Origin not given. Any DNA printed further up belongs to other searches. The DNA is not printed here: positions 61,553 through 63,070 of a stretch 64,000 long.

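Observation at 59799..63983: srsABC-like phenolic-lipid operon (type III PKS, methyltransferase, flavoprotein) preceded by an ABC-2 exporter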

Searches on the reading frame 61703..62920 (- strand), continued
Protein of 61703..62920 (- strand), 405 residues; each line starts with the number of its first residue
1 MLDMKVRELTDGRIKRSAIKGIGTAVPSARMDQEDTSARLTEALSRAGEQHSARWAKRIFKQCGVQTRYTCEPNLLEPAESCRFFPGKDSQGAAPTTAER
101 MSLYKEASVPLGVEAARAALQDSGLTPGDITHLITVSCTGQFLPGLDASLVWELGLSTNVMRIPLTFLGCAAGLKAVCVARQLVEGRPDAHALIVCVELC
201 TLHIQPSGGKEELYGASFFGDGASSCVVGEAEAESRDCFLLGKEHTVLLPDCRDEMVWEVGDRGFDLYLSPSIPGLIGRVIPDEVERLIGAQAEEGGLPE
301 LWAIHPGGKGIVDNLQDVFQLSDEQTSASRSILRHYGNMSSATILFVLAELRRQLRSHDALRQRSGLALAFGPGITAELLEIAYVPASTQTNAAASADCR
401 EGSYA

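Call 75: search_protein_families(library=ncbifam, proteins=[L043:4859-5380:+, L043:5377-6390:+, L041:3098-3811:+, L041:3808-4986:+, L040:6088-6798:+, L040:6791-7933:+], max_evalue=0.00001)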
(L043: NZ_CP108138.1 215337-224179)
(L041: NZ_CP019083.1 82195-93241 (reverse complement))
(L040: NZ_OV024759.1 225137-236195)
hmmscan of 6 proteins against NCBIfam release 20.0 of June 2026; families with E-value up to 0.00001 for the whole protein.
L043:4859-5380:+ (173 aa): 1 family
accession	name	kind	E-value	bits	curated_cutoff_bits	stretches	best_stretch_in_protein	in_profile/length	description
NF040696.1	isopcys_mtase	equivalog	2.2e-11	44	160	1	62-166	65-169/190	protein-S-isoprenylcysteine O-methyltransferase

L043:5377-6390:+ (337 aa): 20 families
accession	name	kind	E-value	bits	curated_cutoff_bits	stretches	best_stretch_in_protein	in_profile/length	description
TIGR02032.1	GG-red-SF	subfamily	1.6e-31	110.1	158.8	1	3-278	2-296/297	geranylgeranyl reductase family protein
NF049967.1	QhpG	equivalog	9e-17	61.1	240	1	5-278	2-285/423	flavin-dependent monooxygenase QhpG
NF045655.1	MkRedMenJ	equivalog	6.2e-14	51.7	700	1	3-314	6-344/406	menaquinone reductase MenJ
NF005313.0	PRK06847.1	subfamily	1.3e-12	47.3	372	1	3-220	6-242/375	hypothetical protein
NF033145.1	rif_monoox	equivalog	1.2e-10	40.8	800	1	2-272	1-296/472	rifampin monooxygenase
TIGR02028.1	ChlP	equivalog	2.5e-10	39.7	505.3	0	195-279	220-304/398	geranylgeranyl reductase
TIGR01988.1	Ubi-OHases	subfamily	5.7e-10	38.6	224.65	1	3-290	1-323/387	ubiquinone biosynthesis hydroxylase, UbiH/UbiF/VisC/COQ6 family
NF005691.0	PRK07494.1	equivalog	8.6e-10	37.7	459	1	2-150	9-176/404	UbiH/UbiF family hydroxylase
NF004832.0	PRK06184.1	subfamily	2.2e-09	36.6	476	0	1-58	6-63/506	hypothetical protein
TIGR02023.1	BchP-ChlP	subfamily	5.1e-09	35.6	343.3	1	3-280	2-299/388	geranylgeranyl diphosphate reductase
NF004780.0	PRK06126.1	subfamily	6.6e-08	31.3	445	0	3-36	10-43/552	hypothetical protein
NF005720.0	PRK07538.1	subfamily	8.9e-08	31.4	400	0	3-59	4-60/418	hypothetical protein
NF006002.0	PRK08132.1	subfamily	1.7e-07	30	416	0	4-32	28-56/552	FAD-dependent oxidoreductase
NF033113.0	halo_ClmS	equivalog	2.8e-07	29.4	900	0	4-59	5-59/570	chloramphenicol-biosynthetic FADH2-dependent halogenase CmlS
NF004834.1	PRK06185.1-3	subfamily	4e-07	29.2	500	0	3-58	9-64/420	FAD-dependent oxidoreductase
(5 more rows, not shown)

L041:3098-3811:+ (237 aa): 7 families
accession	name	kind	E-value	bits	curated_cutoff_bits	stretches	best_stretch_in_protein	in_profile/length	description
NF004851.0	PRK06202.1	equivalog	4.9e-69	232.4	243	1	6-236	9-231/237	hypothetical protein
NF043040.1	corrin_prot_MT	hypoth_equivalog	2.5e-08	33.6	180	1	63-171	44-154/216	corrinoid protein-associated methyltransferase CpaM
NF001244.0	PRK00216.1-5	equivalog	2.7e-08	33.4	216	1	58-129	49-116/236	bifunctional demethylmenaquinone methyltransferase/2-methoxy-6-polyprenyl-1,4-benzoquinol methylase UbiE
TIGR01934.1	MenG_MenH_UbiE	subfamily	4.8e-08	32.6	158.35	1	60-138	39-114/223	ubiquinone/menaquinone biosynthesis methyltransferase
TIGR03534.1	RF_mod_PrmC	equivalog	3.2e-07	30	199.1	1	50-136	78-162/253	peptide chain release factor N(5)-glutamine methyltransferase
TIGR01983.1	UbiG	equivalog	3.5e-07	29.8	102.95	1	59-165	48-151/228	bifunctional 2-polyprenyl-6-hydroxyphenol methylase/3-demethylubiquinol 3-O-methyltransferase UbiG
TIGR02021.1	BchM-ChlM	equivalog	9.9e-07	28.4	158.9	1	62-164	56-152/218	magnesium protoporphyrin IX methyltransferase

L041:3808-4986:+ (392 aa): 32 families (the best 25 are shown)
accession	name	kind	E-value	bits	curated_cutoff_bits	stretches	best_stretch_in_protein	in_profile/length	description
TIGR02032.1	GG-red-SF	subfamily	2.2e-33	116.2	158.8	1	16-311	1-292/297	geranylgeranyl reductase family protein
NF045655.1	MkRedMenJ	equivalog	1.8e-19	70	700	1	15-165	4-158/406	menaquinone reductase MenJ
NF049967.1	QhpG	equivalog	3.8e-19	68.9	240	1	18-312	1-282/423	flavin-dependent monooxygenase QhpG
NF041080.1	DGGGPL_reductase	equivalog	4.6e-15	55.4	580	1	16-168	2-157/447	digeranylgeranylglycerophospholipid reductase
TIGR02023.1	BchP-ChlP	subfamily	2e-13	50.1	343.3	1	17-164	2-146/388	geranylgeranyl diphosphate reductase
NF041160.1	DGGPL_Thplmales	equivalog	9.4e-13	47.8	780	1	15-61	3-50/396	digeranylgeranylglycerophospholipid reductase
NF004829.0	PRK06183.1-3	subfamily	1.6e-11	43.7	390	1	12-72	5-65/520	bifunctional 3-(3-hydroxy-phenyl)propionate/3-hydroxycinnamic acid hydroxylase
NF033113.0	halo_ClmS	equivalog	2e-11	43.1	900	1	17-72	4-58/570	chloramphenicol-biosynthetic FADH2-dependent halogenase CmlS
NF008519.0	PRK11445.1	equivalog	8.8e-11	41.6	303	0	15-72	3-63/355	FAD-binding protein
NF004780.0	PRK06126.1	subfamily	1.1e-09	37.2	445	0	15-53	8-46/552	hypothetical protein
NF038174.1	maturase_GoxB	equivalog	7.8e-09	35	400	0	17-74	2-58/358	glycine oxidase maturase GoxB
TIGR01988.1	Ubi-OHases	subfamily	1.4e-08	34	224.65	0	17-52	1-37/387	ubiquinone biosynthesis hydroxylase, UbiH/UbiF/VisC/COQ6 family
NF004832.0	PRK06184.1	subfamily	1.7e-08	33.7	476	1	13-72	4-63/506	hypothetical protein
NF005313.0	PRK06847.1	subfamily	2.1e-08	33.5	372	1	17-166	6-161/375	hypothetical protein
NF033145.1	rif_monoox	equivalog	2.3e-08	33.3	800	0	17-148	2-137/472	rifampin monooxygenase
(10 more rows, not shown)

L040:6088-6798:+ (236 aa): 5 families
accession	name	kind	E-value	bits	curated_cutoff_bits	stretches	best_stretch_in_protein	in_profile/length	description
NF004851.0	PRK06202.1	equivalog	3.1e-100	334.5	243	1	4-234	2-232/237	hypothetical protein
TIGR01983.1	UbiG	equivalog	2e-10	40.4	102.95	1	62-183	49-168/228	bifunctional 2-polyprenyl-6-hydroxyphenol methylase/3-demethylubiquinol 3-O-methyltransferase UbiG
NF043040.1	corrin_prot_MT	hypoth_equivalog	9.5e-08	31.7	180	1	56-159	36-138/216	corrinoid protein-associated methyltransferase CpaM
NF040703.1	cyclopro_CfaB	exception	6.5e-07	28.5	650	1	54-154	151-249/393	C17 cyclopropane fatty acid synthase CfaB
NF001244.0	PRK00216.1-5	equivalog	6.9e-06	25.5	216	1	35-111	20-94/236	bifunctional demethylmenaquinone methyltransferase/2-methoxy-6-polyprenyl-1,4-benzoquinol methylase UbiE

L040:6791-7933:+ (380 aa): 60 families (the best 25 are shown)
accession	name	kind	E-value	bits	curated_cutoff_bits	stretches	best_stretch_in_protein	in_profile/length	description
NF006092.0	PRK08244.1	equivalog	5.6e-42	144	644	1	2-312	3-314/494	monooxygenase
NF004832.0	PRK06184.1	subfamily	8.6e-41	140.2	476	1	1-340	6-354/506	hypothetical protein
NF033145.1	rif_monoox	equivalog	1.2e-38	133.2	800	1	3-346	2-346/472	rifampin monooxygenase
NF004829.0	PRK06183.1-3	subfamily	1.9e-36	125.9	390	1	2-312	9-330/520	bifunctional 3-(3-hydroxy-phenyl)propionate/3-hydroxycinnamic acid hydroxylase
TIGR01988.1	Ubi-OHases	subfamily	6.4e-35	120.7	224.65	1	3-328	1-338/387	ubiquinone biosynthesis hydroxylase, UbiH/UbiF/VisC/COQ6 family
NF004831.0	PRK06183.1-5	equivalog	1.9e-33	115.8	546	1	3-311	10-322/568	bifunctional 3-(3-hydroxy-phenyl)propionate/3-hydroxycinnamic acid hydroxylase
NF005691.0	PRK07494.1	equivalog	7.4e-31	107.1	459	1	2-338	9-346/404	UbiH/UbiF family hydroxylase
NF005612.0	PRK07364.1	equivalog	1.3e-30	106.3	487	1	2-327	19-353/415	FAD-dependent hydroxylase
NF005303.0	PRK06834.1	subfamily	2.5e-30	105.5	625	1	3-311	5-306/488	hypothetical protein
NF006002.0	PRK08132.1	subfamily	6.5e-30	104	416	1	3-202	27-227/552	FAD-dependent oxidoreductase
NF004834.1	PRK06185.1-3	subfamily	2e-26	92.8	500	2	3-171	9-179/420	FAD-dependent oxidoreductase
NF004833.1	PRK06185.1-1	subfamily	3.1e-26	92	488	2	4-171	5-175/403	FAD-dependent oxidoreductase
NF005788.0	PRK07608.1-3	equivalog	3.7e-26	91.8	478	1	3-327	4-337/388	UbiH/UbiF family hydroxylase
NF004828.0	PRK06183.1-2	equivalog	5.5e-26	91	853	1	3-325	14-338/568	bifunctional 3-(3-hydroxy-phenyl)propionate/3-hydroxycinnamic acid hydroxylase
NF004835.0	PRK06185.1-4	equivalog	7.5e-25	87.5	601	2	3-170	12-181/411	FAD-dependent oxidoreductase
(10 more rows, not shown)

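Call 76: search_protein_families(library=pfam, proteins=[L043:4859-5380:+, L043:5377-6390:+, L041:3098-3811:+, L041:3808-4986:+, L040:6088-6798:+, L040:6791-7933:+], max_evalue=0.00001)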
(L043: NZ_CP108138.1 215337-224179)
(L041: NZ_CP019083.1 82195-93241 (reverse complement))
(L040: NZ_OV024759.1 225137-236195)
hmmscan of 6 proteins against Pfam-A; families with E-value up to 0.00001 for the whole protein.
L043:4859-5380:+ (173 aa): 2 families
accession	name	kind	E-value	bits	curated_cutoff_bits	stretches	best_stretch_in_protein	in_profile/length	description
PF04140.19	ICMT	-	1.7e-27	96.1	24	1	75-166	1-94/95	Isoprenylcysteine carboxyl methyltransferase (ICMT) family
PF04191.18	PEMT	-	5.8e-08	33.6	25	1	77-166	8-99/105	Phospholipid methyltransferase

L043:5377-6390:+ (337 aa): 3 families
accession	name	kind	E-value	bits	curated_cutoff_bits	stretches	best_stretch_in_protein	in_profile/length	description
PF01494.25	FAD_binding_3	-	3.4e-15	56.5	22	1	3-154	3-175/349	FAD binding domain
PF12831.13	FAD_oxidored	-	8e-07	29.1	27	1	3-33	1-31/416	FAD dependent oxidoreductase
PF05834.18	Lycopene_cycl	-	4.1e-06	26.6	23.4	0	3-144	1-145/380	Lycopene cyclase protein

L041:3098-3811:+ (237 aa): 5 families
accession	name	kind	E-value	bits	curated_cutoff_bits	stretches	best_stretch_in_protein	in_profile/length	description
PF13649.12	Methyltransf_25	-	1.8e-15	57.9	27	1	64-157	1-91/97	Methyltransferase domain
PF08242.18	Methyltransf_12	-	3.6e-11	44.1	30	1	65-157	1-90/98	Methyltransferase domain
PF08241.18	Methyltransf_11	-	3.8e-09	37.5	21.2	1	65-150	1-78/95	Methyltransferase domain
PF13847.12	Methyltransf_31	-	7.3e-09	35.9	27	1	62-151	5-95/145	Methyltransferase domain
PF01209.24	Ubie_methyltran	-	1.1e-07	31.9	20.1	1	59-146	46-132/233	ubiE/COQ5 methyltransferase family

L041:3808-4986:+ (392 aa): 8 families
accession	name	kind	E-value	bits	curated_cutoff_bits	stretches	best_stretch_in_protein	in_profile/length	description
PF01494.25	FAD_binding_3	-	6.6e-15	55.6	22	1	17-323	3-325/349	FAD binding domain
PF01266.30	DAO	-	4.9e-11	43.2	27.9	1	17-50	1-34/353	FAD dependent oxidoreductase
PF12831.13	FAD_oxidored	-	1.1e-08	35.3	27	1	17-186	1-166/416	FAD dependent oxidoreductase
PF13450.12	NAD_binding_8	-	6.9e-07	29.9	21.9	1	20-49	1-30/68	NAD(P)-binding Rossmann-like domain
PF07992.20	Pyr_redox_2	-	1.7e-06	28.1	26.1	1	17-48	2-34/291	Pyridine nucleotide-disulphide oxidoreductase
PF05834.18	Lycopene_cycl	-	2.3e-06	27.4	23.4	0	17-168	1-143/380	Lycopene cyclase protein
PF03486.20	HI0933_like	-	4.2e-06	26.8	50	0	17-54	2-39/244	HI0933-like protein Rossmann domain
PF00890.30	FAD_binding_2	-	5.8e-06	26.2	20.4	0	17-48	1-32/414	FAD binding domain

L040:6088-6798:+ (236 aa): 5 families
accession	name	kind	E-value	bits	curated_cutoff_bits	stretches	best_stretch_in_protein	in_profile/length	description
PF13649.12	Methyltransf_25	-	1.4e-12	48.6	27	1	67-159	2-92/97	Methyltransferase domain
PF13489.12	Methyltransf_23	-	1e-11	45.3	27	1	55-171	13-121/164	Methyltransferase domain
PF08241.18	Methyltransf_11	-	3.7e-11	43.9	21.2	1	67-159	1-86/95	Methyltransferase domain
PF13847.12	Methyltransf_31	-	3.9e-11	43.3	27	1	61-146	2-89/145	Methyltransferase domain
PF08242.18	Methyltransf_12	-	1.6e-10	42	30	1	67-160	1-92/98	Methyltransferase domain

L040:6791-7933:+ (380 aa): 1 family
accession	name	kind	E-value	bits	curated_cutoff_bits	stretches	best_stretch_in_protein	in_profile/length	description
PF01494.25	FAD_binding_3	-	2.8e-49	168.6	22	1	2-316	2-330/349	FAD binding domain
